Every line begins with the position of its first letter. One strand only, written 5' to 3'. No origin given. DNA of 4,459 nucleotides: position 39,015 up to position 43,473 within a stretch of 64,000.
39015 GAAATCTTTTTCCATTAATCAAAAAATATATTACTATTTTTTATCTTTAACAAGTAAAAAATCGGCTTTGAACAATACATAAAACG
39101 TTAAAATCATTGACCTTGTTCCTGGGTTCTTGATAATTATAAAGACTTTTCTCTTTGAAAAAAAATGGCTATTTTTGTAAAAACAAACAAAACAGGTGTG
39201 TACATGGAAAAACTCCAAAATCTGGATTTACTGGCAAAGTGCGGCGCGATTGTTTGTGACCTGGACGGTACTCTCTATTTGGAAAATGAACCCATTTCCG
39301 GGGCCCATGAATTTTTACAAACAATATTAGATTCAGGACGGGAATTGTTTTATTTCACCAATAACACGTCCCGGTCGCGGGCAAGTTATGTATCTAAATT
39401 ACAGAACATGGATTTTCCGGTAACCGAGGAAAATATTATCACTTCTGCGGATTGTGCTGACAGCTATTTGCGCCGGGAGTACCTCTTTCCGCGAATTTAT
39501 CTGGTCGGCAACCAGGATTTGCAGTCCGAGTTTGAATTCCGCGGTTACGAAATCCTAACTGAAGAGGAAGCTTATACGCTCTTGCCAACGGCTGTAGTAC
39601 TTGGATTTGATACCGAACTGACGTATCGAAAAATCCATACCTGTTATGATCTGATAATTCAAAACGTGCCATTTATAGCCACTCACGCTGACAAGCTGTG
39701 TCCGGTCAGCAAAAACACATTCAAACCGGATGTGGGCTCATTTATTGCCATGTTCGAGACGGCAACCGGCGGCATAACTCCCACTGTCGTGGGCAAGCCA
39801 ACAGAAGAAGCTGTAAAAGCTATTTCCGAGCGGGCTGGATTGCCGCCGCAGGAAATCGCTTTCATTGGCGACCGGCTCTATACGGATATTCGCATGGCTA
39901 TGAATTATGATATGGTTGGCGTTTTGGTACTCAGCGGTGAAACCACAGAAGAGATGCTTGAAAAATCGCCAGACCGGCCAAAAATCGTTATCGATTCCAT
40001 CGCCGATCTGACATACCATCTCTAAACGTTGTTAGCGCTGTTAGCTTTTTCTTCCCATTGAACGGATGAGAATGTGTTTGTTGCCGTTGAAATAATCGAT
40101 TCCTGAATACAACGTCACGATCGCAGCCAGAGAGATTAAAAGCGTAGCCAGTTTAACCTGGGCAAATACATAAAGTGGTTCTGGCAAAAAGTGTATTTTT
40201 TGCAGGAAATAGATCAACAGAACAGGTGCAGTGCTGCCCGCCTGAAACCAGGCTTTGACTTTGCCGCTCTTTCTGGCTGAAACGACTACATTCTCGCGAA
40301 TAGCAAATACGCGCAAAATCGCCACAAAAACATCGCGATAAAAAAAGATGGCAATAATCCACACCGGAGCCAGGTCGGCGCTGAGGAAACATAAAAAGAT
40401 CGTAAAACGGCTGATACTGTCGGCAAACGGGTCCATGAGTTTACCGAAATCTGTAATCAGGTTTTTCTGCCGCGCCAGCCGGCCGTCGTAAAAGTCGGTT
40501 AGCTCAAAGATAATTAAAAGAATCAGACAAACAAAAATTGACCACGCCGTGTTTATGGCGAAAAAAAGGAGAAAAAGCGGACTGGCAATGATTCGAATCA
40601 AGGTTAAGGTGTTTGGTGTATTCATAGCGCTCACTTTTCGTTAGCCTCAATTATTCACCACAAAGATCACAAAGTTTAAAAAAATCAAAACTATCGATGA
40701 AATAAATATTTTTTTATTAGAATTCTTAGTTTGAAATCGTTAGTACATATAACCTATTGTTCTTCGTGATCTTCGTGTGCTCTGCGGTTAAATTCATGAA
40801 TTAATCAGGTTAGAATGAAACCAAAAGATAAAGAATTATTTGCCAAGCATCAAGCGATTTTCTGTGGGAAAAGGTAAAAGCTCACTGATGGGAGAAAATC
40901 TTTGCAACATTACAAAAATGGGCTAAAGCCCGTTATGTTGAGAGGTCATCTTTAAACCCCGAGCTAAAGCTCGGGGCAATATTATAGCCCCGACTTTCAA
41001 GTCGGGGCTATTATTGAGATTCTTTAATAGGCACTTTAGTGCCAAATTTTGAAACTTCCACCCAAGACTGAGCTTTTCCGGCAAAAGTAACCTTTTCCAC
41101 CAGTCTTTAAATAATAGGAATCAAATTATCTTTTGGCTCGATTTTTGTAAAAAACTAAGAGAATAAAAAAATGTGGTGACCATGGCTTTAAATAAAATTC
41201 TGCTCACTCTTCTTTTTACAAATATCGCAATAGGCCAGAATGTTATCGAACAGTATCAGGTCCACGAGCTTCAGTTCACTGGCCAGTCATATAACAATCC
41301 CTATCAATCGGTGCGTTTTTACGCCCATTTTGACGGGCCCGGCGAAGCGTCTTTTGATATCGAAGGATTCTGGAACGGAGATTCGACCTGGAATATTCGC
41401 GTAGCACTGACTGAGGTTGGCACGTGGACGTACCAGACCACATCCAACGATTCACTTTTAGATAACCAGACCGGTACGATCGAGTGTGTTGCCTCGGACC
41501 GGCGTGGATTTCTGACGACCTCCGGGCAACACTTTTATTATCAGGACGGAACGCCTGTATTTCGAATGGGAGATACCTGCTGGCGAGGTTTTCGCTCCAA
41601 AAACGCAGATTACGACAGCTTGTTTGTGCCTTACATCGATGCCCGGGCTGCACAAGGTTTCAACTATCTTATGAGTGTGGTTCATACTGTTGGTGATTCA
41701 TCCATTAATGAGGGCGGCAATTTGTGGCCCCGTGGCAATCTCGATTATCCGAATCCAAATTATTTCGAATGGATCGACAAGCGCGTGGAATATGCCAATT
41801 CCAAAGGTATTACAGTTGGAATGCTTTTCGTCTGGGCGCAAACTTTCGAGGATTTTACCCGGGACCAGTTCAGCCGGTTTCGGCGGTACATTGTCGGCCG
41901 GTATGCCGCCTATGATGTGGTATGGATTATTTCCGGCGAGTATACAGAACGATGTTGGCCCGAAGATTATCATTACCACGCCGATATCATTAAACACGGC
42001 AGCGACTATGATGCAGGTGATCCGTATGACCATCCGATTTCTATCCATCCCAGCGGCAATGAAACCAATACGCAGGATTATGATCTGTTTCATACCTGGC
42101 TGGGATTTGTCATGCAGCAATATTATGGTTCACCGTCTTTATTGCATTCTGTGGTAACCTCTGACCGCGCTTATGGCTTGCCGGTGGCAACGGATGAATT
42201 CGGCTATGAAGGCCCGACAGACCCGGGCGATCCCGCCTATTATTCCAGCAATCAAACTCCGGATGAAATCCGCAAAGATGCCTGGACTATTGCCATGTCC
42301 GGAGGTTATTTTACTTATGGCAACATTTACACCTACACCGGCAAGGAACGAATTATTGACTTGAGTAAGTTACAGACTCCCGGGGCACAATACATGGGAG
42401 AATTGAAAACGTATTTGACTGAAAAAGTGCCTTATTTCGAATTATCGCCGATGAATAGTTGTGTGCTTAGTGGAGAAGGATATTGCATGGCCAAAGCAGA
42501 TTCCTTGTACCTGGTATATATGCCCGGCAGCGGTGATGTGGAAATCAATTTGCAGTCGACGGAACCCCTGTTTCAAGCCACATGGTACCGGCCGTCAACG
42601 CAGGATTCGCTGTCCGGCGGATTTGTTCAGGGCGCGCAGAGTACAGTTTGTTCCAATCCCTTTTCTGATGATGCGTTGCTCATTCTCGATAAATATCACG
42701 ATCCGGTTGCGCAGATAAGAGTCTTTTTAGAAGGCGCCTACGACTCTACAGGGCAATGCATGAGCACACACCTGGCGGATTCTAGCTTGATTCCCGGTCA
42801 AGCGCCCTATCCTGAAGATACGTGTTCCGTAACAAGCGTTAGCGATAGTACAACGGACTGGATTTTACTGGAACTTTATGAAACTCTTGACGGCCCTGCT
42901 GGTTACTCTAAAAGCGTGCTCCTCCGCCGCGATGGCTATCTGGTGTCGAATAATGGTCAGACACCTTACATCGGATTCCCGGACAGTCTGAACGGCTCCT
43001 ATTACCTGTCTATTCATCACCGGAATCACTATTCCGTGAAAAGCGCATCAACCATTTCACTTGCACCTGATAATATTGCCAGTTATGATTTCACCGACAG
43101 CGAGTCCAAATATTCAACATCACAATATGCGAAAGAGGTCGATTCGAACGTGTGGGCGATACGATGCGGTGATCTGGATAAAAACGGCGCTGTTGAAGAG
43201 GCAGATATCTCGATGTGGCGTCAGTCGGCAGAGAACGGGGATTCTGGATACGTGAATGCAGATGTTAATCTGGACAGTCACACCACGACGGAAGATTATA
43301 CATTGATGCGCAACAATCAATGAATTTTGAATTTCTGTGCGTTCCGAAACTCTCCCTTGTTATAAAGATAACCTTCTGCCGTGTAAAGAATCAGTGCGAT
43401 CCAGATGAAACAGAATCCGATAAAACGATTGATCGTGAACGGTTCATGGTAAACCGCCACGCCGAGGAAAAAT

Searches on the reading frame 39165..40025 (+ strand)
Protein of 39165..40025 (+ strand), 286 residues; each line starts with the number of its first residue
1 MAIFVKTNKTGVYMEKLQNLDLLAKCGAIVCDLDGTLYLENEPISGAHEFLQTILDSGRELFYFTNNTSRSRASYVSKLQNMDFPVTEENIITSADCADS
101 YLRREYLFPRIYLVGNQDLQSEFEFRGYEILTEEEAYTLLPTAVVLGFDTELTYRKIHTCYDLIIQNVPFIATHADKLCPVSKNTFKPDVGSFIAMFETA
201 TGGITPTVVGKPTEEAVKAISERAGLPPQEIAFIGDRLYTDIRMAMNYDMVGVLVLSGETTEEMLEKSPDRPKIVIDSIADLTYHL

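Call 7: search_protein_families(library=pfam, proteins=[window:39165-40025:+])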
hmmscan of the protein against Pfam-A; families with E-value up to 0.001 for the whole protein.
window:39165-40025:+ (286 aa): 5 families
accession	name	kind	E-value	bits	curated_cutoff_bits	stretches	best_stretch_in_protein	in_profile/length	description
PF13344.12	Hydrolase_6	-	2.9e-25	88.7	27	1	29-128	1-100/101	Haloacid dehalogenase-like hydrolase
PF13242.12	Hydrolase_like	-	8.9e-20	70.8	22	1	209-282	2-75/75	HAD-hyrolase-like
PF00702.32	Hydrolase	-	8.3e-12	46.3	26.4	1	28-245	3-187/191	haloacid dehalogenase-like hydrolase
PF13419.12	HAD_2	-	1.6e-05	25.5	23.8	0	207-250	131-173/178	Haloacid dehalogenase-like hydrolase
PF09419.16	PGP_phosphatase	-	0.00018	21.6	20.4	1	227-257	135-165/168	Mitochondrial PGP phosphatase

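Call 12: find_encoding_contigs(protein=window:39165-40025:+, flank=10000, max_places=6)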
Protein window:39165-40025:+ (286 aa): no gene with exactly this product is on record in the collection.

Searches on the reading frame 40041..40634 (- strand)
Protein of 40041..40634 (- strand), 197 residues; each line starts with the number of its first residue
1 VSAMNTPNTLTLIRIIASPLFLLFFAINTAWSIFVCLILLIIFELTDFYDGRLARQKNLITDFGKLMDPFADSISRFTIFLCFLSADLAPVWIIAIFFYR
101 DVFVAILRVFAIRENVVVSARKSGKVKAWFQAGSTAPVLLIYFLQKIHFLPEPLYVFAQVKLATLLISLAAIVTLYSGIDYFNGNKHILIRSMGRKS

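Call 7: search_protein_families(library=pfam, proteins=[window:40041-40634:-])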
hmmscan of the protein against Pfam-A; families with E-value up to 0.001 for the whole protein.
window:40041-40634:- (197 aa): 1 family
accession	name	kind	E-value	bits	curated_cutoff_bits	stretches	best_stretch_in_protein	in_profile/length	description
PF01066.26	CDP-OH_P_transf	-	1.3e-31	110.5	22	1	4-166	1-142/152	CDP-alcohol phosphatidyltransferase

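Call 50: find_encoding_contigs(protein=window:40041-40625:-, flank=3000, max_places=10)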
Protein window:40041-40625:- (194 aa): 3 contigs read that carry it; 2 places shown.
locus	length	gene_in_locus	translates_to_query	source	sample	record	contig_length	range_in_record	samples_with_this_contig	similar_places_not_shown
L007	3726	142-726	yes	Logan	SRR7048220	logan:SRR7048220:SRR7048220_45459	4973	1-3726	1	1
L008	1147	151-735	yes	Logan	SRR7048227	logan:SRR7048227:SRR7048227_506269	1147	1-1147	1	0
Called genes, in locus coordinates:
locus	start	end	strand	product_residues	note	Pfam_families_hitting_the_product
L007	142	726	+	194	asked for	PF01066:CDP-OH_P_transf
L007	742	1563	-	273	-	PF00702:Hydrolase, PF13344:Hydrolase_6, PF13242:Hydrolase_like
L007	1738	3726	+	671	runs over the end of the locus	-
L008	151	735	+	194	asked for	PF01066:CDP-OH_P_transf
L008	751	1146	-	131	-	?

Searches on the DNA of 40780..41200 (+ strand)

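Call 41: search_rna_families(source=window, start=40780, end=41200, threshold=evalue, max_evalue=5)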
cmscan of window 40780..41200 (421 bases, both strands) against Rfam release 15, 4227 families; matches with E-value up to 5: 15.
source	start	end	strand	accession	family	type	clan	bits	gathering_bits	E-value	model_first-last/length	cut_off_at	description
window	40951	41031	+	RF02621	BSnc120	Gene; sRNA;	-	24.8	114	0.0018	1-88/88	no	Brucella sRNA 120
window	40949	41015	+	RF02837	anti-hemB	Gene; sRNA;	-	24.7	49.5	0.001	1-81/81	no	Burkholderia RNA 7 (anti-hemB)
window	40976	41096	-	RF02053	STnc430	Gene; sRNA;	-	24.1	47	0.12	1-162/162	no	Enterobacterial sRNA STnc430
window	40913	41041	-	RF01770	rimP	Cis-reg; leader;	-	21.5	47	0.33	1-102/102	no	Gammaprotebacteria rimP leader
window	40965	41076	+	RF01866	ceN33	Gene; snRNA; snoRNA; CD-box;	-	21.1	75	0.036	1-118/118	no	C. elegans snoRNA ceN33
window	40920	41015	+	RF01772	rnk_pseudo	Cis-reg; leader;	-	20.1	55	0.45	1-108/108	no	Pseudomonas rnk leader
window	40949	41020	-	RF01342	CRISPR-DR32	Gene; CRISPR;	-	18.8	48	1.2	1-37/37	no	CRISPR RNA direct repeat element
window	40994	41022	+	RF01354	CRISPR-DR45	Gene; CRISPR;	-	18.8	37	1.4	1-24/24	no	CRISPR RNA direct repeat element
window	40872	40984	+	RF00553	SCARNA1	Gene; snRNA; snoRNA; scaRNA;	-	18.6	45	1.2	1-166/166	no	Small Cajal body specific RNA 1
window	40955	41050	+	RF01770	rimP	Cis-reg; leader;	-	18.6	47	1.4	1-102/102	no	Gammaprotebacteria rimP leader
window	40906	41015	+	RF01808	MicX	Gene; sRNA;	-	18.3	75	0.087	1-194/194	no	MicX Vibrio cholerae sRNA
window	40881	40936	+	RF01726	SAM-II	Cis-reg; riboswitch;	-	15.9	44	2.2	1-60/60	no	SAM-II riboswitch aptamer (SAM-II long loop)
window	41132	41164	+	RF00522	PreQ1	Cis-reg; riboswitch;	-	15.6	39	1.3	1-45/45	no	PreQ1 (pre queuosine) riboswitch aptamer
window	40989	41006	+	RF01322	CRISPR-DR9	Gene; CRISPR;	-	14.3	45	3.4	7-24/37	no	CRISPR RNA direct repeat element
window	40949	41020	-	RF01808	MicX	Gene; sRNA;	-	12.7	75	2.6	1-194/194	no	MicX Vibrio cholerae sRNA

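Call 62: search_dna_similar(query=window:40874-41079:+, collection=plasmids, mode=distant, max_evalue=1, max_rows=10)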
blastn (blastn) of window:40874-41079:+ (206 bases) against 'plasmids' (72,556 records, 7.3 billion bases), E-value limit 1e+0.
No match.

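Call 63: search_dna_similar(query=window:40874-41079:+, collection=phages, mode=distant, max_evalue=1, max_rows=10)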
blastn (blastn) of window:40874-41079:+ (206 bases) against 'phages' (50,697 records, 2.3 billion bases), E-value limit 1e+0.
No match.

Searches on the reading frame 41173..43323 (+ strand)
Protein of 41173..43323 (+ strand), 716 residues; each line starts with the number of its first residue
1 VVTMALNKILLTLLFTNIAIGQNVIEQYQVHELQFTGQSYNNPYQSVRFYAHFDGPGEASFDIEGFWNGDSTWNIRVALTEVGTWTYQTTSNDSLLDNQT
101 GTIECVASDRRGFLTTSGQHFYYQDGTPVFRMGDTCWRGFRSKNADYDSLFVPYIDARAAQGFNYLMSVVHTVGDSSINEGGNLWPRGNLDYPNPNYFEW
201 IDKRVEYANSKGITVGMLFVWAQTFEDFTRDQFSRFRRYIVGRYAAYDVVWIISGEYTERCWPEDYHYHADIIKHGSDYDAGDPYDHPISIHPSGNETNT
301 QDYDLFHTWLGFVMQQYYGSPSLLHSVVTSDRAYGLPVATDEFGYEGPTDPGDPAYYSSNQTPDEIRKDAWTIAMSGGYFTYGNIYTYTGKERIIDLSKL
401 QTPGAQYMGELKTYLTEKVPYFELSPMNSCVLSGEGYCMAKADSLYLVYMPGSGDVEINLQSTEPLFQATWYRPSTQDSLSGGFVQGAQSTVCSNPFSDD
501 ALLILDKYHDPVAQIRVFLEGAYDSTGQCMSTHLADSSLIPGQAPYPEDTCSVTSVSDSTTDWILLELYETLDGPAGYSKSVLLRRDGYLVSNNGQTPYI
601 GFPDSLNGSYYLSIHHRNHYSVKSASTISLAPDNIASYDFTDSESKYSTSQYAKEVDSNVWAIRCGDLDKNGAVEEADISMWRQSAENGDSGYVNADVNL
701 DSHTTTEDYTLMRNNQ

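Call 7: search_protein_families(library=pfam, proteins=[window:41173-43323:+])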
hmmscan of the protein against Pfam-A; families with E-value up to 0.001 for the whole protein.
window:41173-43323:+ (716 aa): 3 families
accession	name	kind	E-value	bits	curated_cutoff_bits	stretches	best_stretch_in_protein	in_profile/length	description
PF13204.13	Apiosidase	-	2.7e-37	129.5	26.5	1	117-421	3-318/320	Apiosidase-like, catalytic domain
PF16586.11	DUF5060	-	1.6e-17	64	27.2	1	25-92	2-70/70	Domain of unknown function (DUF5060)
PF12904.13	Collagen_bind_2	-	8e-05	22.8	22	0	436-505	16-91/92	Putative collagen-binding domain of a collagenase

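Call 17: find_homologous_proteins(query=window:41182-43323:+, max_evalue=1e-20)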
Query window:41182-43323:+ (713 aa): 35 proteins with E <= 1e-20 among 4595 candidates.
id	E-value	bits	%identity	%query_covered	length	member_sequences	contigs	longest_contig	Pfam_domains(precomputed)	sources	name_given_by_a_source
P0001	0.0e+0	1681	100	100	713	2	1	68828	PF16586.12,PF13204.14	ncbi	-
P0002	4.1e-259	880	54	99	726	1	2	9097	PF16586.12,PF13204.14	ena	-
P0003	4.5e-245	834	52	97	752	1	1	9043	PF16586.12,PF13204.14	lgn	-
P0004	1.8e-239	815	51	99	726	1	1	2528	PF16586.12,PF13204.14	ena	-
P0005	5.3e-206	704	46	96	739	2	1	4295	PF16586.12,PF12904.14,PF13204.14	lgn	-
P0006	4.3e-201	688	46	97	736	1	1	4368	PF16586.12,PF12904.14,PF13204.14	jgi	jgi:PKD repeat protein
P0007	9.9e-201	687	44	99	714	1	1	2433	PF16586.12,PF13204.14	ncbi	-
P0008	9.9e-196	670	43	99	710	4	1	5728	PF16586.12,PF13204.14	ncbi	-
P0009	1.4e-188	647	46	96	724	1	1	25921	PF16586.12,PF13204.14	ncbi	-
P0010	9.2e-175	601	50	71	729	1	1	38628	PF16586.12,PF12904.14,PF13204.14,PF13860.13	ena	-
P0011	1.3e-171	591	50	71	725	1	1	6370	PF16586.12,PF13204.14,PF13860.13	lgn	-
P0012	7.0e-171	588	50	70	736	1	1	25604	PF16586.12,PF12904.14,PF13204.14,PF13860.13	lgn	-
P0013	3.3e-168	579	51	69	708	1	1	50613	PF16586.12,PF12904.14,PF13204.14,PF13860.13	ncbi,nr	ncbi:MAG: DUF4038 domain-containing protein [candidate division KSB1 bacterium]|nr:DUF4038 domain-co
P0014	1.7e-166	574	47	73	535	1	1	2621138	PF13204.14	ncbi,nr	ncbi:MAG: DUF4038 domain-containing protein [candidate division KSB1 bacterium]|nr:DUF4038 domain-co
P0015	2.1e-166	573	50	69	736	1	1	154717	PF16586.12,PF13204.14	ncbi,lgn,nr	ncbi:DUF4038 domain-containing protein [candidate division KSB1 bacterium]|nr:DUF4038 domain-contain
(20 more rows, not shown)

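Call 18: find_encoding_contigs(protein=P0001, flank=10000, max_places=4)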
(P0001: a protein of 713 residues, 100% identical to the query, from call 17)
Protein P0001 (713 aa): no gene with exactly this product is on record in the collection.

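Call 20: find_encoding_contigs(protein=P0036, flank=10000, max_places=4)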
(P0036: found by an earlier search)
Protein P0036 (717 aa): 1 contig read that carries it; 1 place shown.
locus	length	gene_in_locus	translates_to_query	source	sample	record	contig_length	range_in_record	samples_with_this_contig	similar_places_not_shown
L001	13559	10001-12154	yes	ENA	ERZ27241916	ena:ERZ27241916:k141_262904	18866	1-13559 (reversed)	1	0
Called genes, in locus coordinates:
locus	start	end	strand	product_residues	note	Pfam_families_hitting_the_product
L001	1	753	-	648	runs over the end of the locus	PF13522:GATase_6, PF13537:GATase_7, PF00733:Asn_synthase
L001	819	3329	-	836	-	PF09586:YfhO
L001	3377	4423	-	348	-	PF00535:Glycos_transf_2, PF10111:Glyco_tranf_2_2, PF13506:Glyco_transf_21 (faint), PF13641:Glyco_tranf_2_3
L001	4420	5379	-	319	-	PF00535:Glycos_transf_2, PF13641:Glyco_tranf_2_3 (weak)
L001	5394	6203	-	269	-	PF14125:DUF4292, PF17131:TP_0789-like (faint)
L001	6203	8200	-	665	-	-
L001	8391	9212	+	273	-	PF00702:Hydrolase, PF13344:Hydrolase_6, PF13242:Hydrolase_like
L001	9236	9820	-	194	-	PF01066:CDP-OH_P_transf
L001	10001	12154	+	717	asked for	PF16586:DUF5060, PF13204:Apiosidase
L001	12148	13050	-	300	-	PF00892:EamA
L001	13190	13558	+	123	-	?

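Call 21: find_encoding_contigs(protein=P0038, flank=10000, max_places=4)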
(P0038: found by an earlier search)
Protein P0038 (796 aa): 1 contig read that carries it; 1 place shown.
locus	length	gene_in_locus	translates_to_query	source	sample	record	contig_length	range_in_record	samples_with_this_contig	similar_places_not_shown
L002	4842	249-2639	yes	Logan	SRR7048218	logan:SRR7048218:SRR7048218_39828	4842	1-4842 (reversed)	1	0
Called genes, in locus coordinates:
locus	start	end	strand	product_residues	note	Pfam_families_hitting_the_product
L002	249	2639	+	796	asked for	PF00404:Dockerin_1 (faint)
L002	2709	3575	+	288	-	-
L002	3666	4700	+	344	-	PF00356:LacI, PF00532:Peripla_BP_1, PF13407:Peripla_BP_4, PF13377:Peripla_BP_3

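Call 22: find_encoding_contigs(protein=P0037, flank=10000, max_places=4)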
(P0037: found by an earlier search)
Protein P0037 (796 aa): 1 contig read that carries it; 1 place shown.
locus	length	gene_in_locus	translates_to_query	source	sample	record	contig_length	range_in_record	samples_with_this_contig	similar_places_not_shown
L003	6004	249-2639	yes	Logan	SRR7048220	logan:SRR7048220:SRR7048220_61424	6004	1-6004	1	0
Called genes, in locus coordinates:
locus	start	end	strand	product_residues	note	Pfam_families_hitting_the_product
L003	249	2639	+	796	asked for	PF00404:Dockerin_1 (faint)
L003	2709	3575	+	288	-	-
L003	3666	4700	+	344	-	PF00356:LacI, PF00532:Peripla_BP_1, PF13407:Peripla_BP_4, PF13377:Peripla_BP_3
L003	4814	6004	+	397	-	?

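Call 57: find_homologous_proteins(query=P0037, max_evalue=1e-10)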
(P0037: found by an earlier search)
Query P0037 (796 aa): 78 proteins with E <= 1e-10 among 7117 candidates.
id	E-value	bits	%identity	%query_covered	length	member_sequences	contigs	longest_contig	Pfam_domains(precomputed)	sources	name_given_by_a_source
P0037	0.0e+0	1895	100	100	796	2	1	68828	PF00404.25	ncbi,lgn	-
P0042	0.0e+0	1640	85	100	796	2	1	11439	PF00404.25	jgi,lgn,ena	-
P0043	0.0e+0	1033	56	100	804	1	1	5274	-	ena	-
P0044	1.1e-248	846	48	100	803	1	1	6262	-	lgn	-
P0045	6.6e-226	771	63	65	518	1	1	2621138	-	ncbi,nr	ncbi:MAG: hypothetical protein U5R06_23140 [candidate division KSB1 bacterium]|nr:hypothetical prote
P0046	1.1e-187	644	56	54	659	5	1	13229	-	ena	-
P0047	4.9e-181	622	53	55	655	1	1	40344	-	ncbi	-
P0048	3.8e-171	589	50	55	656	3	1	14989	-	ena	-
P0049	1.9e-170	587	57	56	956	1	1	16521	PF22352.3,PF05345.19,PF00041.28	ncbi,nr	ncbi:putative Ig domain-containing protein, partial [candidate division KSB1 bacterium]|nr:putative 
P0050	2.8e-170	587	38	60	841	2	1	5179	-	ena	-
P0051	8.0e-164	565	56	56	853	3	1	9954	-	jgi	-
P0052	4.2e-163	563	57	56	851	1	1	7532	PF00041.28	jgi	-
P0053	2.4e-162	560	53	61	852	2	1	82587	PF00041.28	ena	-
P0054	7.4e-161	555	53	58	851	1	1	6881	-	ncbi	-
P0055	3.1e-159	550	53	57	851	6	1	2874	PF00041.28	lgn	-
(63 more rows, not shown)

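Call 58: find_encoding_contigs(protein=P0042, flank=6000, max_places=6)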
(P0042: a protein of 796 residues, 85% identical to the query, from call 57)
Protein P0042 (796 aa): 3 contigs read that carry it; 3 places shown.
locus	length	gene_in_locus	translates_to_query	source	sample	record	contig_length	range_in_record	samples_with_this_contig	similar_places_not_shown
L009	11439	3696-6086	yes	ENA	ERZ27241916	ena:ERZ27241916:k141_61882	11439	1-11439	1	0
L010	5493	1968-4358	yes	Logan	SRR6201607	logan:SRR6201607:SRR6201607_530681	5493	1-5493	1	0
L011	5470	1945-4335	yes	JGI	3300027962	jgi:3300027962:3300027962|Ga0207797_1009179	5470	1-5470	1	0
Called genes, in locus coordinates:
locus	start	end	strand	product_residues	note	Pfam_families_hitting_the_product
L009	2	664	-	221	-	?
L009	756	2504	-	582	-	PF02543:Carbam_trans_N, PF16861:Carbam_trans_C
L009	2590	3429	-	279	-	PF02230:Abhydrolase_2 (faint), PF12146:Hydrolase_4, PF00561:Abhydrolase_1, PF00975:Thioesterase (faint), PF12697:Abhydrolase_6, PF20408:Abhydrolase_11 (weak), PF00326:Peptidase_S9 (faint)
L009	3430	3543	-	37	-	-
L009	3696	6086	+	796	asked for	PF00404:Dockerin_1 (weak)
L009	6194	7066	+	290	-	-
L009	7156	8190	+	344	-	PF00356:LacI, PF00532:Peripla_BP_1, PF13407:Peripla_BP_4, PF13377:Peripla_BP_3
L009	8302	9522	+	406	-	PF06134:RhaA (weak), PF01261:AP_endonuc_2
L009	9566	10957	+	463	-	-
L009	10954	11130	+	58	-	-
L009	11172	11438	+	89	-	?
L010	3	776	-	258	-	?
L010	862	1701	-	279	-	PF02230:Abhydrolase_2 (faint), PF12146:Hydrolase_4, PF00561:Abhydrolase_1, PF00975:Thioesterase (faint), PF12697:Abhydrolase_6, PF20408:Abhydrolase_11 (weak), PF00326:Peptidase_S9 (faint)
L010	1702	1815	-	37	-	-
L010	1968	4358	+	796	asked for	PF00404:Dockerin_1 (weak)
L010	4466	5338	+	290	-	-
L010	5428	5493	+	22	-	?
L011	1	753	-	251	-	?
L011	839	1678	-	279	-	PF02230:Abhydrolase_2 (faint), PF12146:Hydrolase_4, PF00561:Abhydrolase_1, PF00975:Thioesterase (faint), PF12697:Abhydrolase_6, PF20408:Abhydrolase_11 (weak), PF00326:Peptidase_S9 (faint)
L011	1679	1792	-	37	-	-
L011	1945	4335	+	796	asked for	PF00404:Dockerin_1 (weak)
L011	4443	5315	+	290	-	-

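Call 59: find_encoding_contigs(protein=P0043, flank=4000, max_places=4)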
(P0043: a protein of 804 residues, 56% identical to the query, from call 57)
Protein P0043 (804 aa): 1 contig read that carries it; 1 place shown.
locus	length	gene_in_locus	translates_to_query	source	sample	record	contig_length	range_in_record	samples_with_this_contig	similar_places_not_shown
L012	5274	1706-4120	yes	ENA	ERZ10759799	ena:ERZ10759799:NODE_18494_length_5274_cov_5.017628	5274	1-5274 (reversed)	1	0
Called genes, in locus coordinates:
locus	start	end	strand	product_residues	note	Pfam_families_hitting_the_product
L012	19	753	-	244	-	PF02543:Carbam_trans_N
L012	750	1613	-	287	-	PF12146:Hydrolase_4, PF20408:Abhydrolase_11 (weak), PF00561:Abhydrolase_1, PF00975:Thioesterase (weak), PF12697:Abhydrolase_6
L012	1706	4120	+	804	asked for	-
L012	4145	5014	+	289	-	-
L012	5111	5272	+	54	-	?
